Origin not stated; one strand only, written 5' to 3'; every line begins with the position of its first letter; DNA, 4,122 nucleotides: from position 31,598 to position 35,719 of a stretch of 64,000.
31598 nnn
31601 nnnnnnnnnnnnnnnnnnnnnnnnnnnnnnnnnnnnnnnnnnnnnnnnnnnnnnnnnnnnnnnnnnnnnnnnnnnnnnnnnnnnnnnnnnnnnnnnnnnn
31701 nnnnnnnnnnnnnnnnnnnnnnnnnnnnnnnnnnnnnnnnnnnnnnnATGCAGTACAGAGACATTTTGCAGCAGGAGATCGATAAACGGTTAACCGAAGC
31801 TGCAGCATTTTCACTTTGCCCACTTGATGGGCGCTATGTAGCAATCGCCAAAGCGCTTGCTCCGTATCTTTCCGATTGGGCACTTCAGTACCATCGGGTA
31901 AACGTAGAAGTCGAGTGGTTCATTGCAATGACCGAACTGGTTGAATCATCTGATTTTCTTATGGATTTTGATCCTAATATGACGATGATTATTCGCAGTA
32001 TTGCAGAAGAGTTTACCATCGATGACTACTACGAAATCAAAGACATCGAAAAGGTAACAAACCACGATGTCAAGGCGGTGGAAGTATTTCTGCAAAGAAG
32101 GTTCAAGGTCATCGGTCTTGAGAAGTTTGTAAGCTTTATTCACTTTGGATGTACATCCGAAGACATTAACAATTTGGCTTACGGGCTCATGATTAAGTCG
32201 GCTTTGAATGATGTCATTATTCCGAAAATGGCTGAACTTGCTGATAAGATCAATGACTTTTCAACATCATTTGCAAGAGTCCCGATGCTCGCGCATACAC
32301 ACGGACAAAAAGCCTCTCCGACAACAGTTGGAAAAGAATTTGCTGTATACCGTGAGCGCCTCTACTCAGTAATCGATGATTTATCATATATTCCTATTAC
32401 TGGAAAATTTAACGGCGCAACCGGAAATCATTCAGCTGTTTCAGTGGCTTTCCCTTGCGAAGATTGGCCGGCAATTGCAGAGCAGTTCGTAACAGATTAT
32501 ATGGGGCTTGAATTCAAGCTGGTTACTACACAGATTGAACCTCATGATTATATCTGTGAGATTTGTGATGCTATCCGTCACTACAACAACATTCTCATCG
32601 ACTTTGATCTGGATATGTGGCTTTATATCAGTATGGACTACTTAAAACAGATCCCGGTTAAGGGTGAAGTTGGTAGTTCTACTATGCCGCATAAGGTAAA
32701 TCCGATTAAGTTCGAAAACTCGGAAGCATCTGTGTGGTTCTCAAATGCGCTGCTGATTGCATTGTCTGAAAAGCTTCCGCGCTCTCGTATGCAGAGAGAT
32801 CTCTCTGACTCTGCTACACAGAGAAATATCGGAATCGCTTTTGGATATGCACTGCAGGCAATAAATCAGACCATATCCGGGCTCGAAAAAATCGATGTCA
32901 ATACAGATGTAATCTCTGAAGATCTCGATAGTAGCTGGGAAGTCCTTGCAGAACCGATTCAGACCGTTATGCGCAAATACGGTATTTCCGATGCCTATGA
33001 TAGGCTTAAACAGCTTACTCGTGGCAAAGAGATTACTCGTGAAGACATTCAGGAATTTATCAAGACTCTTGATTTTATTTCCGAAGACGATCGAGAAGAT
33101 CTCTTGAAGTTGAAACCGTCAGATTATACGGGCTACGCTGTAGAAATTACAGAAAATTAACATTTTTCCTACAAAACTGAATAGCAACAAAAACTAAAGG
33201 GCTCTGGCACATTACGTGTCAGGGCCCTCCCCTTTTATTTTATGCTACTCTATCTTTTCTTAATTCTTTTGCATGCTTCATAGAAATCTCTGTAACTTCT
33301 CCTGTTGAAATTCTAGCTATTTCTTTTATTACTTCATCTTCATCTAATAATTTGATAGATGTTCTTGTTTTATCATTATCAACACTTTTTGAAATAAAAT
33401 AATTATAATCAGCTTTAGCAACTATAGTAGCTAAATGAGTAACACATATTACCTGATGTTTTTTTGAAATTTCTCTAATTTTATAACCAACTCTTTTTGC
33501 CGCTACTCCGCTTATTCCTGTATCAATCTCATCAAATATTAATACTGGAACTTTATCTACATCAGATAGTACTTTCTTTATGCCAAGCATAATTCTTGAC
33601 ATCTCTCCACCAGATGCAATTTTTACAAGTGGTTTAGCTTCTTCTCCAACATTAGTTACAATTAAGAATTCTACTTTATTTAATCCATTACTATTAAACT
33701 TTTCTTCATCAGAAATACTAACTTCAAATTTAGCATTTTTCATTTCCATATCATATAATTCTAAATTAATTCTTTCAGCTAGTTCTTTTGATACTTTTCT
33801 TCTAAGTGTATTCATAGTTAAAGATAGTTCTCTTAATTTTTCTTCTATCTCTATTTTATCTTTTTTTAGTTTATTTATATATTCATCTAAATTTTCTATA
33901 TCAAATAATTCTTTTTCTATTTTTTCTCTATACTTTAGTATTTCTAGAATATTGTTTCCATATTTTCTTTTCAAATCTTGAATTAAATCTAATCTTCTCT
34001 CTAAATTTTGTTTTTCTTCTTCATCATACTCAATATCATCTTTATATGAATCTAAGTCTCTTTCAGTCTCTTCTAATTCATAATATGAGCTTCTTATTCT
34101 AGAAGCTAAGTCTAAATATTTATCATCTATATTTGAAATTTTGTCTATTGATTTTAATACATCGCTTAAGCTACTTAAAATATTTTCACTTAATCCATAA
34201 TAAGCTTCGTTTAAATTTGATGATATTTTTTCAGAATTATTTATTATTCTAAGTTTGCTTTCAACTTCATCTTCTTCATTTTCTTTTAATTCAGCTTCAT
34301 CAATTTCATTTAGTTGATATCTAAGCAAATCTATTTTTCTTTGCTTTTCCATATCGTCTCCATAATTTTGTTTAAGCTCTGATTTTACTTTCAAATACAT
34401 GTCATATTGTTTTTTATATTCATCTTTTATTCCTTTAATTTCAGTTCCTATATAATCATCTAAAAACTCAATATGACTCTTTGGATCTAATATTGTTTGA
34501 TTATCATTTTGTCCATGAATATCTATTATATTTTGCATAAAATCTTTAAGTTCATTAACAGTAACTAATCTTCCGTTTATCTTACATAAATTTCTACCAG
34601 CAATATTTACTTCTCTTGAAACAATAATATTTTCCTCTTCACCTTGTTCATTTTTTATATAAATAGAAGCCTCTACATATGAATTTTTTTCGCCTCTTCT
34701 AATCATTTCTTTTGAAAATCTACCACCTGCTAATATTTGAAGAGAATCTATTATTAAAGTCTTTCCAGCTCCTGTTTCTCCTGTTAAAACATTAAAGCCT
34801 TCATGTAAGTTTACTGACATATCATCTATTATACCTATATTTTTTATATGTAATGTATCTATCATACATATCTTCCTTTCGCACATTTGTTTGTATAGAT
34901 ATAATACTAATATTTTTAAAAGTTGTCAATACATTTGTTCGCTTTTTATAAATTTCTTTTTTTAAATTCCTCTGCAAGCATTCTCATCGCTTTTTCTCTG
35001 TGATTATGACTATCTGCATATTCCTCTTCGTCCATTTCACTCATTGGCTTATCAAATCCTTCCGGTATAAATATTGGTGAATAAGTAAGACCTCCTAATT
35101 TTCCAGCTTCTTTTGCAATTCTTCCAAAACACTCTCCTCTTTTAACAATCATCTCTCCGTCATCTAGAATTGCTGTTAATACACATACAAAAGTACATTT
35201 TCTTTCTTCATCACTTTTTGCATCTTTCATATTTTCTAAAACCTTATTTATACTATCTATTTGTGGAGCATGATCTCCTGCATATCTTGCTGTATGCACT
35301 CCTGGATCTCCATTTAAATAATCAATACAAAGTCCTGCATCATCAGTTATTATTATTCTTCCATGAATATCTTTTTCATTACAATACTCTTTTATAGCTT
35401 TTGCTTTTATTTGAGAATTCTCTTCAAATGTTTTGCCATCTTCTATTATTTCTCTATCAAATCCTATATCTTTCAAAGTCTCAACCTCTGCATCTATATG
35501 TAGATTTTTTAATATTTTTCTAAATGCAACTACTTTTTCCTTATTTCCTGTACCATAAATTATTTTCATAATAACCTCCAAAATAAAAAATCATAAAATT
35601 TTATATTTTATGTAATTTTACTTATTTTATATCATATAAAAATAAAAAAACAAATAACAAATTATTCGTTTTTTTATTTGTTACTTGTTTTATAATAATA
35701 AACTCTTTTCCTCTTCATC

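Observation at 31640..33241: Foreign-composition E. coli-type purB as an autonomous cassette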

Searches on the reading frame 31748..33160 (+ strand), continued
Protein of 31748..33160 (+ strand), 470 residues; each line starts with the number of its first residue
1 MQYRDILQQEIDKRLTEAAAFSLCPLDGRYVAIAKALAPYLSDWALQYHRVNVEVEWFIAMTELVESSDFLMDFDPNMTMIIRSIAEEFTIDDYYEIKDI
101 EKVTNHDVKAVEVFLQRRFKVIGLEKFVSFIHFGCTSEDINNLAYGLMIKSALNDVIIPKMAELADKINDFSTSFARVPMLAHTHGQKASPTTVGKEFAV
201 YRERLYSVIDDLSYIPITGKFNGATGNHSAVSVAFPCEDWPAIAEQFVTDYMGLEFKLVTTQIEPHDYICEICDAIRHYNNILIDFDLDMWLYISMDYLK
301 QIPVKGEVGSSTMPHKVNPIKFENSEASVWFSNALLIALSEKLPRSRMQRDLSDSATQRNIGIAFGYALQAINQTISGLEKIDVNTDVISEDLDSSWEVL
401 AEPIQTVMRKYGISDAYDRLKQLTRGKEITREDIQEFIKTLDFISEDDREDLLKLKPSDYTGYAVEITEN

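Call 70: search_dna_similar(query=window:31748-33157:+, collection=plasmids, mode=protein, max_rows=10)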
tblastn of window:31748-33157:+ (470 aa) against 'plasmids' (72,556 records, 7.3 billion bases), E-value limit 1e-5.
Records with a match: 137; places in all: 141; records where one place covers at least 80% of the query: 37.
Best place of each record, by identity: <60% 137.
By first word of the organism name: Escherichia 14; Rhizobium 13; Proteus 7; Burkholderia 6; Paracoccus 5; Klebsiella 4; Paraburkholderia 4; Neorhizobium 4; Ralstonia 4; Sinorhizobium 4; and 49 more.
By predicted mobility (MOB-suite, as given by PLSDB): non-mobilizable 110; conjugative 14; mobilizable 13.
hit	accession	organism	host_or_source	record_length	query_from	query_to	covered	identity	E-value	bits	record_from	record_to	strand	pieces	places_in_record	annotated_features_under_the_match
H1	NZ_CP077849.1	Acinetobacter baumannii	Homo sapiens,Rectal swab_P28_BU14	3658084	19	466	95%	47.1%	7e-129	419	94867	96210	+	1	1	none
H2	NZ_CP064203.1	Acinetobacter baumannii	Homo sapiens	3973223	19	466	95%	47.1%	7e-129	419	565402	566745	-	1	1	none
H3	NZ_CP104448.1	Acinetobacter baumannii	Homo sapiens,sputum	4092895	19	466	95%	47.1%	7e-129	419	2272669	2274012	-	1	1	none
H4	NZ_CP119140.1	Neisseria gonorrhoeae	Homo sapiens,whole organism,blood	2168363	22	464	94%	46.9%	5e-122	399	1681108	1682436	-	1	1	none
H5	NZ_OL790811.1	Proteus mirabilis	-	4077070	22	469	95%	46.3%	5e-127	413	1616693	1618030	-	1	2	none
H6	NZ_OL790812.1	Proteus mirabilis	-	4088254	22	469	95%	46.3%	5e-127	413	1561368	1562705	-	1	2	none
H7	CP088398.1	Escherichia coli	Homo sapiens,blood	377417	22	469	95%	46.2%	1e-124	407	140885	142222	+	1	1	purB: adenylosuccinate lyase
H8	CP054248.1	Escherichia coli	Homo sapiens,bone infection of foot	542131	22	469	95%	46.2%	1e-124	407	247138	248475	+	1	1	purB: adenylosuccinate lyase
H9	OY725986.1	Phocaeicola massiliensis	-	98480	22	462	94%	47.0%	1e-121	398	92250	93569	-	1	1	record has no annotation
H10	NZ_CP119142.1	Neisseria gonorrhoeae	Homo sapiens,whole organism,synovial ...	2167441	22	464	94%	46.7%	4e-121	396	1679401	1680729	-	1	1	none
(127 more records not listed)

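Call 71: search_dna_similar(query=window:31748-33157:+, collection=phages, mode=protein, max_rows=10)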
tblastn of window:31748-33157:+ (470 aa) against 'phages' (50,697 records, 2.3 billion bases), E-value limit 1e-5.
Records with a match: 28; places in all: 28; records where one place covers at least 80% of the query: 3.
Best place of each record, by identity: <60% 28.
By first word of the organism name: Bacteriophage 8; Listeria 6; Streptomyces 5; Acinetobacter 2; Enterococcus 2; Salmonella 1; Flavobacterium 1; Staphylococcus 1; Pseudomonas 1; Microcystis 1.
By host as written in the record: - 11; Listeria monocytogenes 6; Streptomyces lividans JI 1326 4; Salmonella enterica subsp. enterica serovar Kentucky 1; Flavobacterium sp. B330 1; Staphylococcus aureus 1; Streptomyces mirabilis NRRL B-2400 1; Enterococcus faecalis 1; and 2 more.
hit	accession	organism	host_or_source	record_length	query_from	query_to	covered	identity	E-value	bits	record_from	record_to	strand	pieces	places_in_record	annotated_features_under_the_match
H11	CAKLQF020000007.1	Acinetobacter phage MD-2021a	not known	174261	19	466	95%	47.1%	2e-129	419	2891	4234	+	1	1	purB: adenylosuccinate lyase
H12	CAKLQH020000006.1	Acinetobacter phage MD-2021a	not known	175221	19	466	95%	47.1%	2e-129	419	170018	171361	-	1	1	purB: adenylosuccinate lyase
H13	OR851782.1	Salmonella phage S.Kent 1-2-1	Salmonella enterica subsp. enterica ...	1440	22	366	73%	45.6%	4e-99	310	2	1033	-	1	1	record has no annotation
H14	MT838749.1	Bacteriophage sp.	human fecal samples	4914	65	469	86%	24.9%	6e-11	71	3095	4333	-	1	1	record has no annotation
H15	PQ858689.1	Flavobacterium phage MaF61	Flavobacterium sp. B330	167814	101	446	74%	28.9%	1e-35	147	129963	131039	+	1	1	putative adenosuccinate lyase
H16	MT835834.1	Bacteriophage sp.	human fecal samples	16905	93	464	79%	25.9%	7e-11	71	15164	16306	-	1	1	record has no annotation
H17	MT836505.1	Bacteriophage sp.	human fecal samples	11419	101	464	77%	24.4%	3e-12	75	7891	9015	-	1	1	record has no annotation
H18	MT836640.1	Bacteriophage sp.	human fecal samples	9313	93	462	79%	23.4%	6e-8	61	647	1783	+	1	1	record has no annotation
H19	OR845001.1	Staphylococcus phage SA 1306 Kay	Staphylococcus aureus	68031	98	421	69%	24.7%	2e-16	88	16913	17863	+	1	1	record has no annotation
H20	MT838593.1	Bacteriophage sp.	human fecal samples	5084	97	403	65%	26.1%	5e-17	90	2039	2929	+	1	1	record has no annotation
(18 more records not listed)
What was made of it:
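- Closest known: Mobile gene cassettes. Different: Nothing close is found on plasmids or phages (calls 70, 71).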

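Call 79: find_related_loci(query=A4, collection=viral_contigs, flank=6000)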
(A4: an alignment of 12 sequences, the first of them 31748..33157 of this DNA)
Query A4 (470 aa) in viral_contigs; peptide patterns used: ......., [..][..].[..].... (x = any residue, [..] = any of these).
73 stretches matched a pattern; 2 encode a relative of the query (tblastn E <= 1e-3); 2 distinct loci.
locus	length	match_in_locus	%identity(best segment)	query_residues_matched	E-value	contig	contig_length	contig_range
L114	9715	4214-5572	47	15-470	1e-135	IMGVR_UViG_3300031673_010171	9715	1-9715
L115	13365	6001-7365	46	19-470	3e-134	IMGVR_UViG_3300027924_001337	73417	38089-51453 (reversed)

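Call 80: find_encoding_contigs(protein=P0060, flank=5000, max_places=1)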
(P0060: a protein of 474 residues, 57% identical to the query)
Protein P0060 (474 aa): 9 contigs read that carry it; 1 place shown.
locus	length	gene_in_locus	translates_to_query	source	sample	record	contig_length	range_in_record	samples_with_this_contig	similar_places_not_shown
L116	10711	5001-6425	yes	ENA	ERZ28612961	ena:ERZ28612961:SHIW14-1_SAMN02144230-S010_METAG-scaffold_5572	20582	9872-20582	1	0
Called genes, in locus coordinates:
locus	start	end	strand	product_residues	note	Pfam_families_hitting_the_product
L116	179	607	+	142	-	-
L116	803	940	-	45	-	-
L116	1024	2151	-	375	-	PF00266:Aminotran_5, PF01212:Beta_elim_lyase (weak)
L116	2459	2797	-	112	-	-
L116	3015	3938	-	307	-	PF02779:Transket_pyr, PF02780:Transketolase_C, PF22613:Transketolase_C_1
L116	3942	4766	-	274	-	PF00456:Transketolase_N, PF13292:DXP_synthase_N, PF00676:E1_dh (weak), PF02775:TPP_enzyme_C (weak)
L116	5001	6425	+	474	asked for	PF00206:Lyase_1, PF08328:ASL_C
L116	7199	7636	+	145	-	PF04138:GtrA_DPMS_TM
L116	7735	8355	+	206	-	PF01551:Peptidase_M23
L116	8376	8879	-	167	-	-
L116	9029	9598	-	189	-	PF08207:EFP_N, PF01132:EFP, PF09285:Elong-fact-P_C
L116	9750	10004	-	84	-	-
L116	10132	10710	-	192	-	?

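Call 81: find_encoding_contigs(protein=P0120, flank=5000, max_places=1)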
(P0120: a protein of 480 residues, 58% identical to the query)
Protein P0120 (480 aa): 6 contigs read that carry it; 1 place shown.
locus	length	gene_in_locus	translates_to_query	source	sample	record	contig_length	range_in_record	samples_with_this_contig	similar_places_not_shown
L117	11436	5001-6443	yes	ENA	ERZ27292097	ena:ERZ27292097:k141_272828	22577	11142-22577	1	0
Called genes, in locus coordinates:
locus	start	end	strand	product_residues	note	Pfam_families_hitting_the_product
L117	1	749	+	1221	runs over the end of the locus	PF04997:RNA_pol_Rpb1_1, PF00623:RNA_pol_Rpb1_2, PF04983:RNA_pol_Rpb1_3, PF05000:RNA_pol_Rpb1_4, PF04998:RNA_pol_Rpb1_5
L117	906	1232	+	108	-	-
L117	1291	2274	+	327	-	PF25984:BSH_YknX (faint), PF25954:Beta-barrel_RND_2 (weak), PF25990:Beta-barrel_YknX, PF25967:RND-MFP_C (weak), PF25975:CzcB_C (weak), PF25989:YknX_C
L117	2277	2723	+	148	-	PF00005:ABC_tran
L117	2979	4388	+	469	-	PF12704:MacB_PCD, PF25967:RND-MFP_C, PF25975:CzcB_C (faint), PF25989:YknX_C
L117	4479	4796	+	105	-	-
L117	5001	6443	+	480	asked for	PF00206:Lyase_1, PF08328:ASL_C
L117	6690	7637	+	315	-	-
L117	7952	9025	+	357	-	PF03706:LPG_synthase_TM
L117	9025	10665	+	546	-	PF12229:PG_binding_4, PF04294:VanW, PF07501:G5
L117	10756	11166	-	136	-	-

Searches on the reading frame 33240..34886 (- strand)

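Call 19: search_protein_families(library=pfam, proteins=[window:33240-34886:-])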
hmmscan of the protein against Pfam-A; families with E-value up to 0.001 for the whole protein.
window:33240-34886:- (548 aa): 4 families
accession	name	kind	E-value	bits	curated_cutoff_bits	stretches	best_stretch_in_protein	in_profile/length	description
PF02463.25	SMC_N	-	4.1e-13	49.7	40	1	10-500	3-213/220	RecF/RecN/SMC N terminal domain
PF13476.12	AAA_23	-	2.1e-06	29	27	0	12-341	2-187/201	AAA domain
PF13304.12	AAA_21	-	1.2e-05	26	27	0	234-489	129-303/304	AAA domain, putative AbiEii toxin, Type IV TA system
PF13175.12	AAA_15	-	0.00028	21.1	32.1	0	8-484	1-369/374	AAA ATPase domain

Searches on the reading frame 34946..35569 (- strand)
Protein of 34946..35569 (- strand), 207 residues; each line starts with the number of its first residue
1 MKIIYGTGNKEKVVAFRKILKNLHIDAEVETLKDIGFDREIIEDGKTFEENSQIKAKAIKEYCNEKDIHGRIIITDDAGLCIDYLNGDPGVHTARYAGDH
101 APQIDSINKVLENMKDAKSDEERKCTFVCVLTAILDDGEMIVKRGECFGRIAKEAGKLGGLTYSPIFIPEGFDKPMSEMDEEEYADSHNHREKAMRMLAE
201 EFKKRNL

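Call 19: search_protein_families(library=pfam, proteins=[window:34946-35569:-])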
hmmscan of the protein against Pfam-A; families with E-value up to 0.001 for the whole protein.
window:34946-35569:- (207 aa): 1 family
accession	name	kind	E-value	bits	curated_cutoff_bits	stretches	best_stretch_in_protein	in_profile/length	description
PF01725.21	Ham1p_like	-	4e-46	157.7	22.5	1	3-200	1-185/186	Ham1 family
